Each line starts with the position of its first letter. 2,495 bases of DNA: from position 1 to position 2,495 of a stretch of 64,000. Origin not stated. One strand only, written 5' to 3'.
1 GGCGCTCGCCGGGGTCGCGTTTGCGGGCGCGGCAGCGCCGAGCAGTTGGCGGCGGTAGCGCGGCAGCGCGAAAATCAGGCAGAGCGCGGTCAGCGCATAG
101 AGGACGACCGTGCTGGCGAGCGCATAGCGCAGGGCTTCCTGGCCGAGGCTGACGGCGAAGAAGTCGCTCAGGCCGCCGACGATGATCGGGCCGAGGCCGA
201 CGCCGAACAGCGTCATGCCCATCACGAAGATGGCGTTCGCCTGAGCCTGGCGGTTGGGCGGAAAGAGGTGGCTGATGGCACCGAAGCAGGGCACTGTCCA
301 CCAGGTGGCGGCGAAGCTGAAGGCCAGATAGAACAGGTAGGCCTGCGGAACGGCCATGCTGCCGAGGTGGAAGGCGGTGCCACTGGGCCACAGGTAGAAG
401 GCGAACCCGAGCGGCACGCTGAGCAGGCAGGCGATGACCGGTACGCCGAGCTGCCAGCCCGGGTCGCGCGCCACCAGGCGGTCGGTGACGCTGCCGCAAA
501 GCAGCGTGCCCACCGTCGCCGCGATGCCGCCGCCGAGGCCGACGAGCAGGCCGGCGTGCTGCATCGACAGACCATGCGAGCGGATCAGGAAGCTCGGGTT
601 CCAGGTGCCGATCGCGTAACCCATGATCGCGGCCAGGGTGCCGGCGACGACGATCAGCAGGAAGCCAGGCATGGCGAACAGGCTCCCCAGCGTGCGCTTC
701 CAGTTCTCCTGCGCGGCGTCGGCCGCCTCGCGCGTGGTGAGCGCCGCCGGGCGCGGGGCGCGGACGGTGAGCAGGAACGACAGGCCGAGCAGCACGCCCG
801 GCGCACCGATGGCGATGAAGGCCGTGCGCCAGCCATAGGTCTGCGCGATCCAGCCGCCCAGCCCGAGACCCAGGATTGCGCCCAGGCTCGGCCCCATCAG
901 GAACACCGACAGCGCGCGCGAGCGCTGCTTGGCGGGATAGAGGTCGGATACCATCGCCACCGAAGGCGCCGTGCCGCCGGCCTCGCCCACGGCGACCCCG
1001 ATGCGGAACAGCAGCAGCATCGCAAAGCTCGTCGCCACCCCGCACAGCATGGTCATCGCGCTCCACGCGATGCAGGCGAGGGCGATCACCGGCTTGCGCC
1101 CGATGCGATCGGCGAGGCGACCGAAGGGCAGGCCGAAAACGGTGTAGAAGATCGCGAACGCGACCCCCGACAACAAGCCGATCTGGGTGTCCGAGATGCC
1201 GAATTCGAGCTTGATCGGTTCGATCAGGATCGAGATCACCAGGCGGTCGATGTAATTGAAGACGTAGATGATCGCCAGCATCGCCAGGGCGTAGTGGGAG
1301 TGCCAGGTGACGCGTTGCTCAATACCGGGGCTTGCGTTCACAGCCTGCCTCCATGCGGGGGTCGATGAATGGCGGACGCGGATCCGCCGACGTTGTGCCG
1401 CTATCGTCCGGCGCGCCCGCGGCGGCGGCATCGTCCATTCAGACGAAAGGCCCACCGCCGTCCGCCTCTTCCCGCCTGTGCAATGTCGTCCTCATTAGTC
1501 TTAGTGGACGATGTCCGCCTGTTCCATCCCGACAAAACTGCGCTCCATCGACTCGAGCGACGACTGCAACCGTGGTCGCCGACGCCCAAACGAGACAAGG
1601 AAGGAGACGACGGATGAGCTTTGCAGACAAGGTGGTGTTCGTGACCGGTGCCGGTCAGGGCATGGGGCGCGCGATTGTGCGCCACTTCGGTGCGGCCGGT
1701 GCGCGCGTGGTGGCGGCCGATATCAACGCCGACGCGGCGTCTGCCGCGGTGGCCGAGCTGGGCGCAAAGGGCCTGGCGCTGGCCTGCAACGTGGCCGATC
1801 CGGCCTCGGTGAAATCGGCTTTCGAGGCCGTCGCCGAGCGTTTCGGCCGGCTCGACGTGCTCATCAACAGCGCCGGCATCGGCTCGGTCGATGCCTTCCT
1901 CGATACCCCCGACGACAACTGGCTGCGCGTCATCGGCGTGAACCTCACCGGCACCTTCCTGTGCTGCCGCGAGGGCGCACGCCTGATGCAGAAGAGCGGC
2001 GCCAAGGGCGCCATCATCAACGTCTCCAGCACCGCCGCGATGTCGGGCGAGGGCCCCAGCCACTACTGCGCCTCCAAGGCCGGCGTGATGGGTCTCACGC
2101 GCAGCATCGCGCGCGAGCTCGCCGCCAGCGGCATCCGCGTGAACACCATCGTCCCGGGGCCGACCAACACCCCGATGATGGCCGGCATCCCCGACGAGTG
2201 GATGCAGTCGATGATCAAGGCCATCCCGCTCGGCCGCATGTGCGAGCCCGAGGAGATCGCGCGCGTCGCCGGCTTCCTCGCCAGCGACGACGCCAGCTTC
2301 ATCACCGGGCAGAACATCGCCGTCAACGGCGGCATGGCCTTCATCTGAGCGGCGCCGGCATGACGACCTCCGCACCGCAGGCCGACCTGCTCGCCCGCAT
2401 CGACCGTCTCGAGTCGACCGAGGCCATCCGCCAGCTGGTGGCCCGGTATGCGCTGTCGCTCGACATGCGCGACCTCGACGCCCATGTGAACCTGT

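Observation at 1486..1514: Recurring imperfect palindrome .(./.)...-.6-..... upstream of at least five catabolic transcription units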

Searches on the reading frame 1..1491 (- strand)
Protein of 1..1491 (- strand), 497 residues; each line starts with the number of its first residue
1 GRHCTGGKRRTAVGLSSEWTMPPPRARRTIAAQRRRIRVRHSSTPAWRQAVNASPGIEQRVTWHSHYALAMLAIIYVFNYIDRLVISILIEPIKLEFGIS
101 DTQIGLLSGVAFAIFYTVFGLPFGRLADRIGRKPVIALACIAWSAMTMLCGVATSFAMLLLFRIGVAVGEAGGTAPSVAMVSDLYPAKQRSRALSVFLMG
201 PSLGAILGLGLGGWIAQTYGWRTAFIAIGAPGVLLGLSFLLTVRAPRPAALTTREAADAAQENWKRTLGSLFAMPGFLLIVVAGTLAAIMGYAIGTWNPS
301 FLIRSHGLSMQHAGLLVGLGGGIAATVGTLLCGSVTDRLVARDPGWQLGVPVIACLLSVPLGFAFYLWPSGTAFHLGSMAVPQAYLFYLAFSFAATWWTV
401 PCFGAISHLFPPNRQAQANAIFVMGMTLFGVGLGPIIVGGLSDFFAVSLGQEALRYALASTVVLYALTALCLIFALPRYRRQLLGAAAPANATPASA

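Call 12: search_protein_families(library=pfam, proteins=[window:1-1491:-])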
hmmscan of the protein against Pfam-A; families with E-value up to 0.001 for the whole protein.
window:1-1491:- (497 aa): 3 families
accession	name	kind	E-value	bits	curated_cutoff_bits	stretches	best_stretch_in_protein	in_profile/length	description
PF07690.21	MFS_1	-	8.3e-52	176.7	33.4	2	72-427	1-340/347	Major Facilitator Superfamily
PF03137.26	OATP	-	0.0001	21.2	25.8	1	263-341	281-359/545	Organic Anion Transporter Polypeptide (OATP) family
PF00854.27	PTR2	-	0.00043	19.7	27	1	156-240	34-116/392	POT family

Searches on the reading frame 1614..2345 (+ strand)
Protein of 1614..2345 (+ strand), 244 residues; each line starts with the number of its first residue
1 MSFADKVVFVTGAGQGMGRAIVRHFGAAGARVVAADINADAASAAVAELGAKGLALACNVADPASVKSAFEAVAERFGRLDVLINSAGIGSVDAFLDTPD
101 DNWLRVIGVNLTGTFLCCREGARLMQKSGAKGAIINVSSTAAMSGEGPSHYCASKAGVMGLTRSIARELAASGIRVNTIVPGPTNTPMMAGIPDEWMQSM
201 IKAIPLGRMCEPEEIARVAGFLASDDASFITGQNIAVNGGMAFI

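Call 12: search_protein_families(library=pfam, proteins=[window:1614-2345:+])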
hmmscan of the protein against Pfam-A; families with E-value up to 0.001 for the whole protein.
window:1614-2345:+ (244 aa): 5 families
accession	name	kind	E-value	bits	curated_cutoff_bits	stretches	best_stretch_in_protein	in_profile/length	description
PF13561.12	adh_short_C2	-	1.9e-71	240.8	27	1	12-241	1-235/236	Enoyl-(Acyl carrier protein) reductase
PF00106.31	adh_short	-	1.7e-57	194.5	26.6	1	6-192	1-190/195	short chain dehydrogenase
PF08659.16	KR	-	3.2e-09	37.4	22.6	1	8-164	3-162/180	KR domain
PF23441.1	SDR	-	0.00015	21.7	27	1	20-188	26-198/258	SDR-like rossmann domain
PF01370.27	Epimerase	-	0.00038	20.4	20.9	1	8-126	1-112/240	NAD dependent epimerase/dehydratase family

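Call 36: find_encoding_contigs(protein=window:1614-2345:+, flank=10000, max_places=6)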
Protein window:1614-2345:+ (244 aa): no gene with exactly this product is on record in the collection.

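Call 69: search_protein_families(library=ncbifam, proteins=[window:1614-2345:+], max_evalue=0.001)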
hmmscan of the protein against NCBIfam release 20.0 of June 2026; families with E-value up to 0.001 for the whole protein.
window:1614-2345:+ (244 aa): 231 families (the best 25 are shown)
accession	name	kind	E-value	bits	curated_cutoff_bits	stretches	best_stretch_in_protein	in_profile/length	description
NF004198.0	PRK05653.1-3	equivalog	5.9e-74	248.6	296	1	3-242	5-247/248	3-oxoacyl-ACP reductase FabG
TIGR01830.1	3oxo_ACP_reduc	equivalog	4.5e-68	229.5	297.75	1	8-242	1-239/239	3-oxoacyl-[acyl-carrier-protein] reductase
NF052558.1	MBtsdlDhBudC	equivalog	5.9e-67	225.9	270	1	3-241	1-241/250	meso-2,3-butanediol dehydrogenase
NF005559.1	PRK07231.1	subfamily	6.6e-67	225.6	215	1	3-242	2-248/249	glucose 1-dehydrogenase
NF005067.0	PRK06484.1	equivalog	2.1e-66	224.6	713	1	5-242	9-252/524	short chain dehydrogenase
NF009466.0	PRK12826.1-2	subfamily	2.5e-64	217.1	222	1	6-242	4-245/248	3-oxoacyl-ACP reductase FabG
NF004791.0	PRK06138.1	equivalog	1.1e-63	214.9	312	1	1-242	1-250/252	SDR family oxidoreductase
NF004197.0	PRK05653.1-1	equivalog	8.1e-62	209.1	332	1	3-242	5-247/249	3-oxoacyl-ACP reductase FabG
NF009468.0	PRK12826.1-4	equivalog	1.3e-61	208.5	318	1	2-241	4-247/256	SDR family oxidoreductase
NF053701.1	CsHdxCHCADhChcB2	equivalog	1.3e-59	201.7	350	1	3-241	1-242/245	cis-4-hydroxycyclohexanecarboxylate dehydrogenase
NF005309.0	PRK06841.1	subfamily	1.6e-59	201.5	286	1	2-241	12-252/255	GolD/DthD family dehydrogenase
NF006072.0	PRK08217.1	subfamily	7.5e-59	199.6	298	1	1-241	1-251/253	3-ketoacyl-(acyl-carrier-protein) reductase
NF047923.1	pyridox_DH_SDR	equivalog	1.1e-58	198.7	325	1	4-241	2-240/243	pyridoxal 4-dehydrogenase, SDR-type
NF004818.0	PRK06172.1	equivalog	5.8e-56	189.6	336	1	1-242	3-251/253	SDR family oxidoreductase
NF009464.0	PRK12824.1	subfamily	7.7e-56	189.5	269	1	5-241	2-242/245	3-oxoacyl-ACP reductase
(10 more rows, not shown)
